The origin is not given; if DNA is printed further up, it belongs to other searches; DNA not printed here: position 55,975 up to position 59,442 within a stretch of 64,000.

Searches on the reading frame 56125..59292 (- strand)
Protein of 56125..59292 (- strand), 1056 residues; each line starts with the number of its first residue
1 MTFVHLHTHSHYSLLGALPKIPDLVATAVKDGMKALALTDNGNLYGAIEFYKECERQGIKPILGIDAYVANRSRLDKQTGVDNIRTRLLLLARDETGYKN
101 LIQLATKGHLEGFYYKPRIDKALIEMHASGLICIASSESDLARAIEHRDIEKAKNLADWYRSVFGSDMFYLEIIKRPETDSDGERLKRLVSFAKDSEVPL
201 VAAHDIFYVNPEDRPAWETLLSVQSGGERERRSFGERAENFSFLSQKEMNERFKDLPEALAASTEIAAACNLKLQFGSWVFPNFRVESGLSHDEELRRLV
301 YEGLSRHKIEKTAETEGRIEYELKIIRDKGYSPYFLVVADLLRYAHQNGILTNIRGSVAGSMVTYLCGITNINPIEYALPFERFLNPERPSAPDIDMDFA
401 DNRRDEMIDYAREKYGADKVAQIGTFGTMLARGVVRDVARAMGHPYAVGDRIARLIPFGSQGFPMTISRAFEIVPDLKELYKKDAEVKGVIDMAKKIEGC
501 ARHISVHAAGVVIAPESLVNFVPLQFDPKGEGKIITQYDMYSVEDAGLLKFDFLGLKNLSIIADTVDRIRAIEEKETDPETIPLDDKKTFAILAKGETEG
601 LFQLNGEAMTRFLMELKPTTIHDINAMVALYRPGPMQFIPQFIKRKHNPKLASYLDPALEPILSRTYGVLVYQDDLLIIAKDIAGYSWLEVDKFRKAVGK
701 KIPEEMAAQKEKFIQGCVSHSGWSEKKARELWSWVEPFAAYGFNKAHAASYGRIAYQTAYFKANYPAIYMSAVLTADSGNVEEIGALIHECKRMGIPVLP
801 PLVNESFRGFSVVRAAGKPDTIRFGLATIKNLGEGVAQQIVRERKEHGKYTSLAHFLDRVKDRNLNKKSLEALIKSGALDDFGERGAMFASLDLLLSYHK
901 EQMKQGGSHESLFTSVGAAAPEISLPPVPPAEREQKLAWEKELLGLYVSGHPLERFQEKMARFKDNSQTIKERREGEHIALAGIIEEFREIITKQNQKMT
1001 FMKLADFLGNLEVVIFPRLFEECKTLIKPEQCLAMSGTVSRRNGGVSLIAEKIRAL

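Call 46: search_protein_families(library=pfam, proteins=[window:56125-59292:-], max_evalue=0.01)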
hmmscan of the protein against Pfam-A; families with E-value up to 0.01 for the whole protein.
window:56125-59292:- (1056 aa): 6 families
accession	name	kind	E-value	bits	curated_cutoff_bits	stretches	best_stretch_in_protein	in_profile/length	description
PF07733.18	DNA_pol3_alpha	-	1.3e-92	310.5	23.9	1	295-555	2-260/260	Bacterial DNA polymerase III alpha NTPase domain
PF17657.6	DNA_pol3_finger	-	1.3e-52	178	22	1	558-719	1-164/166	Bacterial DNA polymerase III alpha subunit finger domain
PF02811.25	PHP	-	1.8e-46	158.9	26.4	1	5-173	1-161/164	PHP domain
PF14579.12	HHH_6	-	4.2e-27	94.6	25.6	1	795-884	1-85/90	Helix-hairpin-helix motif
PF01336.31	tRNA_anti-codon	-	2.5e-11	43.8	27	1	981-1055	3-74/75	OB-fold nucleic acid binding domain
PF12836.13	HHH_3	-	0.00065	20.2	27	1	826-858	16-48/65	Helix-hairpin-helix motif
